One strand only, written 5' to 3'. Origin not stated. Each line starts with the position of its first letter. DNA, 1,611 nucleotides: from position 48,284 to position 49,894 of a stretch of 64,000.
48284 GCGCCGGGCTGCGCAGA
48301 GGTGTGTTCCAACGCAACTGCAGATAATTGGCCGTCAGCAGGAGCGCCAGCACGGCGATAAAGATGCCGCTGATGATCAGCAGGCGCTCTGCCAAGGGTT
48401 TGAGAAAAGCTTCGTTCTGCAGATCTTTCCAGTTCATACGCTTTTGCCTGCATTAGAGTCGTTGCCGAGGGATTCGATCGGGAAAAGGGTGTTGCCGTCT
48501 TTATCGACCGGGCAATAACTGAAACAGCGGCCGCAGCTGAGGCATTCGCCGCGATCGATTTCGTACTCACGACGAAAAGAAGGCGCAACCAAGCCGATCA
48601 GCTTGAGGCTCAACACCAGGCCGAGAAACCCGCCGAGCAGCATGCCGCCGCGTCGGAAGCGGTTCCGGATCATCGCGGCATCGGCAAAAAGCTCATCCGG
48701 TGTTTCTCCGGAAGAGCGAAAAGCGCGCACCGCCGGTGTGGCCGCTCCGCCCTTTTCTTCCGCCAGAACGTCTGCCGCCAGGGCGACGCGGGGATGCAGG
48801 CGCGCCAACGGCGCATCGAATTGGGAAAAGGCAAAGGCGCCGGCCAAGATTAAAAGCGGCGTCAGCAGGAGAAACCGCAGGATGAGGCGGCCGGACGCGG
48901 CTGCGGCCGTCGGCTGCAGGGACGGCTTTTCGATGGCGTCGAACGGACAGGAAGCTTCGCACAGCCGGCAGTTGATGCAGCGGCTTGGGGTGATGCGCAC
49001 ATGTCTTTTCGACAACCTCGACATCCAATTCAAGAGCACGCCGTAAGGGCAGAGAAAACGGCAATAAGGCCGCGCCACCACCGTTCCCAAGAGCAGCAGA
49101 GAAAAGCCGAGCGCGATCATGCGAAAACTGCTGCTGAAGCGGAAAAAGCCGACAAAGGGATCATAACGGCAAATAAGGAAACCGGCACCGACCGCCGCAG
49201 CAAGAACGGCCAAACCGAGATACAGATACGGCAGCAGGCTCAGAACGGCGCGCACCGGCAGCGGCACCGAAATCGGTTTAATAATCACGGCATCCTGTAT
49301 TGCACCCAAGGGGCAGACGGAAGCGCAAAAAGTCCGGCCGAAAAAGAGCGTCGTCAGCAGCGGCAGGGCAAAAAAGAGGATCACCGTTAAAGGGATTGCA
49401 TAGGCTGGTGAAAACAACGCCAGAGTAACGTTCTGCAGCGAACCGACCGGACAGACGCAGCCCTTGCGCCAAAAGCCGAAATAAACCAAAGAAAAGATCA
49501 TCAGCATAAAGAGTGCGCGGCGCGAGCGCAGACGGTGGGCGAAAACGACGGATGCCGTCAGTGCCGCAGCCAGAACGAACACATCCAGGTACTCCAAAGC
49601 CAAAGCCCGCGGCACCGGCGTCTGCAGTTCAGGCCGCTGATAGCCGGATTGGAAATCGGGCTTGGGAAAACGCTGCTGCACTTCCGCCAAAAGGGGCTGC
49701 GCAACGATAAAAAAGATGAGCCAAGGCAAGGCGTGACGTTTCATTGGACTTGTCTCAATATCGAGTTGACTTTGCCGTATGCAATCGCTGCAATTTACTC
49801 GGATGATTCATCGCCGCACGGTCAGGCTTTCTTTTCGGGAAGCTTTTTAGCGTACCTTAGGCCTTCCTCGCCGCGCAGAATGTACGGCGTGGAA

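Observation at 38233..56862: ~18-gene translationally coupled minus-strand supercluster: cytoplasmic flavin/Fe-S module, membrane NapGH-like module and seven PQQ-like propeller paralogs, with no known terminal enzyme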

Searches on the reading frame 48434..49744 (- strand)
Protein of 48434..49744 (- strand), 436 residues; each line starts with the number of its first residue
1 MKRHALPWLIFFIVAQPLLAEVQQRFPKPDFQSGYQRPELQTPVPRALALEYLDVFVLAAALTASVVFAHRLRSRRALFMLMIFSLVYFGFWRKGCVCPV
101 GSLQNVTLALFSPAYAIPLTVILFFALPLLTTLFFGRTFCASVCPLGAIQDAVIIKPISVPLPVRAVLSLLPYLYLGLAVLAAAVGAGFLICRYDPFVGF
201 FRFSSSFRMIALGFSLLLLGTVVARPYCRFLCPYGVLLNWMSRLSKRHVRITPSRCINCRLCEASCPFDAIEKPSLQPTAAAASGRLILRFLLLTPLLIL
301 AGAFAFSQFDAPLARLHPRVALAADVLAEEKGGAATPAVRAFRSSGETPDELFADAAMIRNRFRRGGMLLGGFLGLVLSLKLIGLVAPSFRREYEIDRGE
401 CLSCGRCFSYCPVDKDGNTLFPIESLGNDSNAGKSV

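Call 5: search_protein_families(library=pfam, proteins=[window:48434-49744:-], max_evalue=0.01)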
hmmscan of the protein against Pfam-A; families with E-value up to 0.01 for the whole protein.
window:48434-49744:- (436 aa): 14 families
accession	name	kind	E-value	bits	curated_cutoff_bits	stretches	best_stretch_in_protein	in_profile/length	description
PF12801.12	Fer4_5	-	3.1e-14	53.1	22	2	119-153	3-37/48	4Fe-4S binding domain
PF00037.32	Fer4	-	4.4e-12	45.7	21.1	2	250-272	2-24/24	4Fe-4S binding domain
PF12838.12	Fer4_7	-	1.4e-11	45.1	27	2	228-270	8-52/52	4Fe-4S dicluster domain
PF13237.11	Fer4_10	-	1.6e-08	34.8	25.5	2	248-269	1-24/53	4Fe-4S dicluster domain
PF25160.1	LdpA_Fe-S-bd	-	2.1e-08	34.2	27.6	1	396-415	23-42/49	LdpA Fe-S cluster-binding domain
PF12837.12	Fer4_6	-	1.6e-07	31.4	25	1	249-271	2-24/24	4Fe-4S binding domain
PF14697.11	Fer4_21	-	3e-07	30.9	35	1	243-272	28-58/59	4Fe-4S dicluster domain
PF13183.11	Fer4_8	-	6.4e-07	30.3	27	1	254-278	3-28/68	4Fe-4S dicluster domain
PF13187.11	Fer4_9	-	1e-06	29.1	27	1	255-281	1-27/52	4Fe-4S dicluster domain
PF12797.12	Fer4_2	-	2.7e-05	24.3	24.5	2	248-268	2-22/22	4Fe-4S binding domain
PF13484.11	Fer4_16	-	4.7e-05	24.5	30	1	255-275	1-23/66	4Fe-4S double cluster binding domain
PF06432.16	GPI2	-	0.00098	19.2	24.4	1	56-145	163-252/270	Phosphatidylinositol N-acetylglucosaminyltransferase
PF12798.12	Fer4_3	-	0.0011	20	27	0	256-270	1-15/15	4Fe-4S binding domain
PF12800.12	Fer4_4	-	0.0042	17.8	24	1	253-268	1-16/17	4Fe-4S binding domain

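Call 7: search_protein_families(library=ncbifam, proteins=[window:48434-49744:-], max_evalue=0.001)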
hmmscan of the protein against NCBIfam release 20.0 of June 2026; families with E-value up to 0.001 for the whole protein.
window:48434-49744:- (436 aa): 34 families (the best 25 are shown)
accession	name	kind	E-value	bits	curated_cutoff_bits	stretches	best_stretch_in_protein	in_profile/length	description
TIGR02163.1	napH_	subfamily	4.5e-10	39.5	213.05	1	127-271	69-218/255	NapH/MauN family ferredoxin-type protein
TIGR01971.1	NuoI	subfamily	5.2e-10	39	113.05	1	227-273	49-100/121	NADH-quinone oxidoreductase, chain I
NF058577.1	FdxA_fam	equivalog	9.4e-10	38.5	65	1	392-414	29-51/52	4Fe-4S ferredoxin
NF007013.0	PRK09477.1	equivalog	3.1e-09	36.3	234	1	129-277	94-247/286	quinol dehydrogenase ferredoxin subunit NapH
NF004541.0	PRK05888.2-2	equivalog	6.9e-09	35.8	217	1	225-278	66-118/168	NADH-quinone oxidoreductase subunit NuoI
NF046105.1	TransRegNosR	equivalog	1.1e-07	30.6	1000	1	62-273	424-646/680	transcriptional regulator NosR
NF004538.0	PRK05888.1-4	equivalog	2.9e-07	30.2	135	0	254-272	61-79/162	NADH-quinone oxidoreductase subunit NuoI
TIGR04105.1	FeFe_hydrog_B1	subfamily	3e-07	29.5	450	1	245-273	179-207/462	monomeric [FeFe] hydrogenase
NF042909.1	FMH_DH_FwdF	exception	9.9e-07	28.2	375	0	247-272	171-196/336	tungsten-dependent formylmethanofuran dehydrogenase subunit FwdF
NF040864.1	HgcB_ferredoxin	equivalog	1.4e-06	28.1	99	0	227-272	21-62/93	mercury methylation ferredoxin HgcB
NF038196.1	ferrodoxin_EFR1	subfamily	3.2e-06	27.4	75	0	244-273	175-203/242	EFR1 family ferrodoxin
NF045490.1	FdxA_Protbact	equivalog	3.3e-06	27.3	135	1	249-274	33-58/104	ferredoxin FdxA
NF045480.1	FdxA_Actino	equivalog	3.4e-06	27.3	125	0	246-271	30-55/107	ferredoxin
NF004539.0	PRK05888.1-5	equivalog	8e-06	25.6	225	0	254-272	61-79/162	NADH-quinone oxidoreductase subunit NuoI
TIGR02512.1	FeFe_hydrog_A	subfamily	1.4e-05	24.1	405.95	0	393-414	44-65/375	[FeFe] hydrogenase, group A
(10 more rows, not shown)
